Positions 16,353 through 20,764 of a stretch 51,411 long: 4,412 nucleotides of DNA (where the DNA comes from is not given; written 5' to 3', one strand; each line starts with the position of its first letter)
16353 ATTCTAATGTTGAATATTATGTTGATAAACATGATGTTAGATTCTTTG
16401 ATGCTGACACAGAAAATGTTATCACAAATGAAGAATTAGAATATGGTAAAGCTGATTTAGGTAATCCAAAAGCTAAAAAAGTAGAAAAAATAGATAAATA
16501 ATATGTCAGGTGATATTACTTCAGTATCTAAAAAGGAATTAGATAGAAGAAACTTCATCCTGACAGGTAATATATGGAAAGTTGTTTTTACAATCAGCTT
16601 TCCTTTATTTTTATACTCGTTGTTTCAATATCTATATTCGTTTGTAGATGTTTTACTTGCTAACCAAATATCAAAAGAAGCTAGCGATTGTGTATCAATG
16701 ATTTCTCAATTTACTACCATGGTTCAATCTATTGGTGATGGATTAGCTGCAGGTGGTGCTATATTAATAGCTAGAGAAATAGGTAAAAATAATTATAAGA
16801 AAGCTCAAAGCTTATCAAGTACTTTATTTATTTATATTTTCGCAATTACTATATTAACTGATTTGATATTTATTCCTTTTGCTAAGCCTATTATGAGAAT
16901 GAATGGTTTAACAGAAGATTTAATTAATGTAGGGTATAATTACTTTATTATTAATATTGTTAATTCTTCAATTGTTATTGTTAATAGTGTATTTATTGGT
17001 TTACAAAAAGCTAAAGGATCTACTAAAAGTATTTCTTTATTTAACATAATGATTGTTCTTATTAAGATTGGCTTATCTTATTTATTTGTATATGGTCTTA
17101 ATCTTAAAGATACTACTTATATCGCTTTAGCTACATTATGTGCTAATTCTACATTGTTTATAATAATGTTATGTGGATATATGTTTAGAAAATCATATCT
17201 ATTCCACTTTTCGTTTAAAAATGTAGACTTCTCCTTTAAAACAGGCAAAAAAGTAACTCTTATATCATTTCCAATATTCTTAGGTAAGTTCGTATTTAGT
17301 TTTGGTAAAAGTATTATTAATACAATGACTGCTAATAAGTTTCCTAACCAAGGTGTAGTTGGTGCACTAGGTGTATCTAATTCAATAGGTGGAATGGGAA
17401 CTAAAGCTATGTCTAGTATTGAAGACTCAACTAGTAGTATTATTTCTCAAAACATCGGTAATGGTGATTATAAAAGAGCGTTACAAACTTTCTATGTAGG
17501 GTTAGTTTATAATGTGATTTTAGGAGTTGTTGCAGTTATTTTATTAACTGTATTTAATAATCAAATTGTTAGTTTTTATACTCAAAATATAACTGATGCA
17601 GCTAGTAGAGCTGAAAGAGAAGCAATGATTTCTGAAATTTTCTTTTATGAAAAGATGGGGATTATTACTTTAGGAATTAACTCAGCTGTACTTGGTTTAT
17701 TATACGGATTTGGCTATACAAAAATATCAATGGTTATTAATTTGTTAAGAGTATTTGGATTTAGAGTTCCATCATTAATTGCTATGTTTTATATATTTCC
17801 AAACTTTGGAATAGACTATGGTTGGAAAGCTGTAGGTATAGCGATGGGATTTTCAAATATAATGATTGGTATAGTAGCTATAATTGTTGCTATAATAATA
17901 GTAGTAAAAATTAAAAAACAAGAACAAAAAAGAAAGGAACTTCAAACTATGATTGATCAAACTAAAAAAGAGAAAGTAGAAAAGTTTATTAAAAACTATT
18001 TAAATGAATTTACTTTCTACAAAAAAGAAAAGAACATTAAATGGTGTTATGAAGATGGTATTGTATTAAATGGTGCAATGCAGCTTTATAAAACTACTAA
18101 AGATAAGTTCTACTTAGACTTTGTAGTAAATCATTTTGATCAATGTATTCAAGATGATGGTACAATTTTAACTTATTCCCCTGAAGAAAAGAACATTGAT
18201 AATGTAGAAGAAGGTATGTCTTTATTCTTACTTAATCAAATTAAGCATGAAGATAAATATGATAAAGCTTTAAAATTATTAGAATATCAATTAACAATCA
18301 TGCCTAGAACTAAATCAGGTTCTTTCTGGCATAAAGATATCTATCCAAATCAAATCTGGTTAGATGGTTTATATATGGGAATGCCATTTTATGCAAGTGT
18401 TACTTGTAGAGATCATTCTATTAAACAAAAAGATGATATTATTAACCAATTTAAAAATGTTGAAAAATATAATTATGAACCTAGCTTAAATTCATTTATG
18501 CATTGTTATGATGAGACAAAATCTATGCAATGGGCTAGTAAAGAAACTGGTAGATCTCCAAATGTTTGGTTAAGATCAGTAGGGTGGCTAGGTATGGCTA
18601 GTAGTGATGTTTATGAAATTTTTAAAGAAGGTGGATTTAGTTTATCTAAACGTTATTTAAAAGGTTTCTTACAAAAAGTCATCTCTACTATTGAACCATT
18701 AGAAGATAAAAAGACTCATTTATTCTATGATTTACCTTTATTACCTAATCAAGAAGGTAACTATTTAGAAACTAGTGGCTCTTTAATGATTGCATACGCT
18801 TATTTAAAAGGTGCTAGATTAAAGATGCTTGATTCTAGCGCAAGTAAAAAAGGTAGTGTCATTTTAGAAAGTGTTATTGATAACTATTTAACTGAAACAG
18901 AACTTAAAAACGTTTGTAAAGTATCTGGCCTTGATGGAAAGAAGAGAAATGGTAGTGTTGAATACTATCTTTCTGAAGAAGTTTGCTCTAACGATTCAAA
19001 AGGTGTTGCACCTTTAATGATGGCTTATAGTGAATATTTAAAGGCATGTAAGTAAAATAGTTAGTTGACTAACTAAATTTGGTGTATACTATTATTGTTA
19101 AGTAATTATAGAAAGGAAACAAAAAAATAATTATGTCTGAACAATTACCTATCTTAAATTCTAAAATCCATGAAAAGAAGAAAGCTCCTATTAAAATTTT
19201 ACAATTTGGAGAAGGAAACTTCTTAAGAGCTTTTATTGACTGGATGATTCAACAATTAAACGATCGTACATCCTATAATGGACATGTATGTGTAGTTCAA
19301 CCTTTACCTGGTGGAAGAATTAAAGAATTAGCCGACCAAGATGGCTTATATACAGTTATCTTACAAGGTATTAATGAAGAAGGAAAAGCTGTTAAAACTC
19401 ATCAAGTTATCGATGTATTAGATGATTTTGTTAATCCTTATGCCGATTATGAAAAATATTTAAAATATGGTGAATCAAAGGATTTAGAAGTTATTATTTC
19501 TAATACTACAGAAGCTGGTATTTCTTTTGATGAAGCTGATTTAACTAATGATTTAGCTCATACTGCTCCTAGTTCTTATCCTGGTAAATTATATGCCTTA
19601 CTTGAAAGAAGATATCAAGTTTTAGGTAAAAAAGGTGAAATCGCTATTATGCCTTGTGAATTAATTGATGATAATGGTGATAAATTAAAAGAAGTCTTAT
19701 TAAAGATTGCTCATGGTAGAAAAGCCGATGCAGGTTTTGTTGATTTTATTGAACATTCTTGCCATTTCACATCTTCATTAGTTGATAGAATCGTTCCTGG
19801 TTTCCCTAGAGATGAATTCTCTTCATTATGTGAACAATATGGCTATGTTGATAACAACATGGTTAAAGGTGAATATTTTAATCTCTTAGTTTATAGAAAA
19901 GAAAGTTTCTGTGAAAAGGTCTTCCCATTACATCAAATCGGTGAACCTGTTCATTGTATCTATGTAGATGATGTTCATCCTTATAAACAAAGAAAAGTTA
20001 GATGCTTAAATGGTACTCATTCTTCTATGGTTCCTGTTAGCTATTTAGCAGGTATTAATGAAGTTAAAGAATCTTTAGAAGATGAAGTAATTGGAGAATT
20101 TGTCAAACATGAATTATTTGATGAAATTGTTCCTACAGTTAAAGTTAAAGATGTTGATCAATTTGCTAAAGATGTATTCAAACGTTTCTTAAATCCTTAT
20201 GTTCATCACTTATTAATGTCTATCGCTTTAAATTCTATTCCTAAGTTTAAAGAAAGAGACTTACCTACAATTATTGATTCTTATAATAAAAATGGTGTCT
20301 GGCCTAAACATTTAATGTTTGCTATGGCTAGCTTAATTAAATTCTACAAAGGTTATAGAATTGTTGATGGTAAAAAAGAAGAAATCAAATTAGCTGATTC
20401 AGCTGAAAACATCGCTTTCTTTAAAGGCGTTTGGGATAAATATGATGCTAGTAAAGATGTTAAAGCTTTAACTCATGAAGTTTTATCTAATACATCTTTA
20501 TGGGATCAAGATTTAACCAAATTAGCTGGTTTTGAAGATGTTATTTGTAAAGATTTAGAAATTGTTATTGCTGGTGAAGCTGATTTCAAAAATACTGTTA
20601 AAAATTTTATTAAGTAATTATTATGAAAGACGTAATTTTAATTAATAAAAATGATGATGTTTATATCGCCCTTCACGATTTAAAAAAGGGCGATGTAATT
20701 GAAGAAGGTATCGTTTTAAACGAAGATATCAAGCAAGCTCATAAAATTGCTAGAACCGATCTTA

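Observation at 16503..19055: MATE transporter fused in frame to a GH105/GH88-type unsaturated uronyl hydrolase; the fusion hinges on a homopolymer length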

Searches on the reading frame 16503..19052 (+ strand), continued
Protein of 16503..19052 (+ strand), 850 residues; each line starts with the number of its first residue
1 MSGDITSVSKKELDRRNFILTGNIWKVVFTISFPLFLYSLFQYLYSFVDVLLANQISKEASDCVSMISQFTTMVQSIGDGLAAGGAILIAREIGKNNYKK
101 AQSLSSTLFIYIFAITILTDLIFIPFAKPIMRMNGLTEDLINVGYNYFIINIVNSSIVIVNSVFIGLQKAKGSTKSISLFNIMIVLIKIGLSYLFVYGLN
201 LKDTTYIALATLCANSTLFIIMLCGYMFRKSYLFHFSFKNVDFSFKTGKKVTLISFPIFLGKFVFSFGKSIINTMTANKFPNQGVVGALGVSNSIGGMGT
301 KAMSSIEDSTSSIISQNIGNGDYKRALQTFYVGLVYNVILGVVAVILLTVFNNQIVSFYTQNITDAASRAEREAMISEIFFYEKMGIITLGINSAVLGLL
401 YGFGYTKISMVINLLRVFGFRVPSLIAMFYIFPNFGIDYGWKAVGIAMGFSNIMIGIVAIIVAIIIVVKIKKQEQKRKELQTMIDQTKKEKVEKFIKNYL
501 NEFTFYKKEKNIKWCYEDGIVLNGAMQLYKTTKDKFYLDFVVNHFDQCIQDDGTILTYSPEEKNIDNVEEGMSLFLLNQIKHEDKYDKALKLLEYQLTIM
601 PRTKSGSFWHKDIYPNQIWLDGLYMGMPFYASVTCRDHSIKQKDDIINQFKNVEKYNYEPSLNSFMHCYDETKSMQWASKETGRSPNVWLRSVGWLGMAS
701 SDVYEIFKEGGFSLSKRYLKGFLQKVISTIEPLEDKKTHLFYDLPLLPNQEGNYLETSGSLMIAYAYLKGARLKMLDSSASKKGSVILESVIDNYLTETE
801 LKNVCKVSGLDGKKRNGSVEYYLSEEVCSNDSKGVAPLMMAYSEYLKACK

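Call 67: search_protein_representatives(protein=window:16503-19052:+)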
Query: 850 residues. Proteins with E-value up to 0.001 (for the whole library): 7355; up to 1e-10: 1916; up to 1e-30: 430. The best 150 are listed.
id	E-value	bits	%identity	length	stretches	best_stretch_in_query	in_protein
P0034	5.0e-272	921.2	51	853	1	2-847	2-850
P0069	1.7e-110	387.0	47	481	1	8-474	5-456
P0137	1.9e-105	370.2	47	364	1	483-848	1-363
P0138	1.0e-100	354.6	43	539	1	4-473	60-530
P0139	2.7e-96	340.0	42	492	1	12-479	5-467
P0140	8.5e-93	328.4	42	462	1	11-472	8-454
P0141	2.5e-88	313.6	39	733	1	14-478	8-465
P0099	2.4e-87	310.4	44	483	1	6-394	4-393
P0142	1.3e-85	304.7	39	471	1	10-472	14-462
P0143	1.7e-81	291.0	38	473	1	8-474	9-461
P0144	4.1e-81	289.8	44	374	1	493-846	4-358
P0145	8.4e-81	288.7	43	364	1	489-844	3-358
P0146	1.5e-80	287.9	44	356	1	503-847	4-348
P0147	4.8e-80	286.2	38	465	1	8-475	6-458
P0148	2.6e-79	283.8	42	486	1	509-846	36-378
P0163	5.5e-69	249.6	36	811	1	8-475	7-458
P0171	3.1e-67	243.9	37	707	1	453-848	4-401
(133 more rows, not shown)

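Call 69: search_protein_families(library=pfam, proteins=[P0163, P0141, P0171], max_evalue=0.001)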
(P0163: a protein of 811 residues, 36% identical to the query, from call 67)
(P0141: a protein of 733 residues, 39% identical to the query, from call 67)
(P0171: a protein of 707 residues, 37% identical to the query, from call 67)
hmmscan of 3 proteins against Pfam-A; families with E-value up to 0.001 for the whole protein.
P0163 (811 aa): 2 families
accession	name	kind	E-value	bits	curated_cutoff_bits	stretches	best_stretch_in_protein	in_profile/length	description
PF01554.23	MatE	-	4.1e-44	150.6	24.9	2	33-189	1-158/161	MatE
PF01095.25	Pectinesterase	-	4.8e-36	124.5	27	2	643-785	137-269/298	Pectinesterase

P0141 (733 aa): 5 families
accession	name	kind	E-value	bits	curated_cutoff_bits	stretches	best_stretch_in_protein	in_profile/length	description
PF01554.23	MatE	-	5.6e-29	101.4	24.9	2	28-187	1-160/161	MatE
PF20434.5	BD-FAE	-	7.6e-13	48.9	26.8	1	509-676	11-215/215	BD-FAE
PF00326.27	Peptidase_S9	-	2.4e-09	37.5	22.6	1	576-696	64-190/213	Prolyl oligopeptidase family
PF07859.19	Abhydrolase_3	-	4.4e-08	33.6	25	1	519-620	6-121/210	alpha/beta hydrolase fold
PF01738.24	DLH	-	3.5e-06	27.2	21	1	564-701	85-194/217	Dienelactone hydrolase family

P0171 (707 aa): 3 families
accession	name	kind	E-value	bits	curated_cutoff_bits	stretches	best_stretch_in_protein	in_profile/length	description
PF07470.19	Glyco_hydro_88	-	8.5e-112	374.1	26.6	1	37-400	1-350/352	Glycosyl Hydrolase Family 88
PF01095.25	Pectinesterase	-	7.5e-73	245.3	27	1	406-692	3-298/298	Pectinesterase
PF13229.12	Beta_helix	-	0.00021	21.4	25.9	1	445-586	15-146/158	Right handed beta helix region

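Call 70: find_encoding_contigs(protein=P0163, flank=6000, max_places=3)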
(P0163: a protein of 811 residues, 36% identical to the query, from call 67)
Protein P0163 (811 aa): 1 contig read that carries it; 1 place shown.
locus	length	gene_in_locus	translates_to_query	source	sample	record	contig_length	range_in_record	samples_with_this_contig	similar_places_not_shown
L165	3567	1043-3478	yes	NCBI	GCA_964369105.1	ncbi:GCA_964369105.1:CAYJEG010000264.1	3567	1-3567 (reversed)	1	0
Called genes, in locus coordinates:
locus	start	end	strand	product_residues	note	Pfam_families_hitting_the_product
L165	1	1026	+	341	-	?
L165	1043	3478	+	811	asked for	PF01554:MatE, PF01095:Pectinesterase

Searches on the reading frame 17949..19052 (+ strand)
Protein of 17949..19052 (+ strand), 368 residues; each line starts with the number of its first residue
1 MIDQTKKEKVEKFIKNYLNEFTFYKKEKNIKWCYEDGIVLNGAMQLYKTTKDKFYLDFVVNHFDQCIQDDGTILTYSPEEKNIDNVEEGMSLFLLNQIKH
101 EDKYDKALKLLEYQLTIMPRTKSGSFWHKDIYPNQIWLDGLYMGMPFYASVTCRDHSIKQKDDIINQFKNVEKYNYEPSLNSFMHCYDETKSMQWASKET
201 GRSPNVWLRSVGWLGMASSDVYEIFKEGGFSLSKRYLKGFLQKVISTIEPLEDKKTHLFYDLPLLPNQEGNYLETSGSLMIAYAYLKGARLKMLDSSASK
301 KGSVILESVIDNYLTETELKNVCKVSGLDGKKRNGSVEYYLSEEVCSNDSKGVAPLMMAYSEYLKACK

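Call 26: search_solved_structures(query=window:17949-19052:+, max_evalue=0.00001, show_alignments=2)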
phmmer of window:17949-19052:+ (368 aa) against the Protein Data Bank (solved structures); distinct sequences matched with E-value up to 0.00001: 4.
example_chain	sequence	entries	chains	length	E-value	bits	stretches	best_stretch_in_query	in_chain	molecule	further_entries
4wu0_A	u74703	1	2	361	1e-72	248.5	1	31-363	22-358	Similar to yteR (Bacilus subtilis)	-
1nc5_A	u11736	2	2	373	8.6e-52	179.6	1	14-362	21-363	hypothetical protein yTER | Putative glycosyl hydrolase yteR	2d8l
2gh4_A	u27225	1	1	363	4.7e-51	177.2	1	15-362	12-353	Putative glycosyl hydrolase yteR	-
4xuv_A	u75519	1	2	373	1.9e-10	43.6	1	32-328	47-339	Glycoside hydrolase family 105 protein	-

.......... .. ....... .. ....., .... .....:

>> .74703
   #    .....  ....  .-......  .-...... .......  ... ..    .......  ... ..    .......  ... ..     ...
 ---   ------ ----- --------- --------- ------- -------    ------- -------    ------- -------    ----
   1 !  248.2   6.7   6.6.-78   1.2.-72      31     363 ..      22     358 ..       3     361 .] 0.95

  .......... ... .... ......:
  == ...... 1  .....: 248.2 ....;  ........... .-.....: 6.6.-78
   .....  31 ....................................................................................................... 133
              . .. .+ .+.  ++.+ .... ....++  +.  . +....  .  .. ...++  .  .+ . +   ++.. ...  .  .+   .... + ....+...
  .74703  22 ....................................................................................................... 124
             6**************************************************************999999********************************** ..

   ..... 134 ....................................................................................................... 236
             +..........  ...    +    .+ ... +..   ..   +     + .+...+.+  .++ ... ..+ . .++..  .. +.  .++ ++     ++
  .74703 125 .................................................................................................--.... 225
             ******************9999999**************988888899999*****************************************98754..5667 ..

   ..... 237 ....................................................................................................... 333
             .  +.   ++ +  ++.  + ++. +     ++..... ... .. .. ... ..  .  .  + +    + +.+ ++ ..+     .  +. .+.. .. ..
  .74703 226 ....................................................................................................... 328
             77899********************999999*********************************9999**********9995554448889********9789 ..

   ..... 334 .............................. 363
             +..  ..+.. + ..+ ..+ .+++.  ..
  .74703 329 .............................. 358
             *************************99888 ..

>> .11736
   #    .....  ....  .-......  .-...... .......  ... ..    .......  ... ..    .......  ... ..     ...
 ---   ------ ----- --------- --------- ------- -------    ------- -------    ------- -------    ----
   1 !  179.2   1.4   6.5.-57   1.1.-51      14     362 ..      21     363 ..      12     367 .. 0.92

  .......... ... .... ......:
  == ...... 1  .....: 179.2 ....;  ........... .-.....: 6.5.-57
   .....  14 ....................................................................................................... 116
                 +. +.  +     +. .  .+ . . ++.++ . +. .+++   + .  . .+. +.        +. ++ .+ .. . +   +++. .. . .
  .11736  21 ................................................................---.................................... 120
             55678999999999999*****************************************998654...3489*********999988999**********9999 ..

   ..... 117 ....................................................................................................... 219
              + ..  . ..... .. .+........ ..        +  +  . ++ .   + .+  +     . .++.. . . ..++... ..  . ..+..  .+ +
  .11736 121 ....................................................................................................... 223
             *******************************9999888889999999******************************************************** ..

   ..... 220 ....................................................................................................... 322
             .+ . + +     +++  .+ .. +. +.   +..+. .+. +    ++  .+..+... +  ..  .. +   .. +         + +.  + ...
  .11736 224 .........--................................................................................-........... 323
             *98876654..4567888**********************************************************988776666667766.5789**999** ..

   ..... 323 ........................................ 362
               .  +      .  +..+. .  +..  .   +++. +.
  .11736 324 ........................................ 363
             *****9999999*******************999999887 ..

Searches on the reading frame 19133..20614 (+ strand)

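Call 3: search_protein_families(library=pfam, proteins=[window:19133-20614:+], max_evalue=0.01)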
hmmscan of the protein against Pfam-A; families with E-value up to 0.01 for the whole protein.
window:19133-20614:+ (494 aa): 2 families
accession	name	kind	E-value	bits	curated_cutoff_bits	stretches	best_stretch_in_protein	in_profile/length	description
PF08125.19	Mannitol_dh_C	-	2.7e-32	112.2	30.7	1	280-476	1-187/190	Mannitol dehydrogenase C-terminal domain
PF01232.29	Mannitol_dh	-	9.6e-26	91.4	27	1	21-256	2-187/199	Mannitol dehydrogenase Rossmann domain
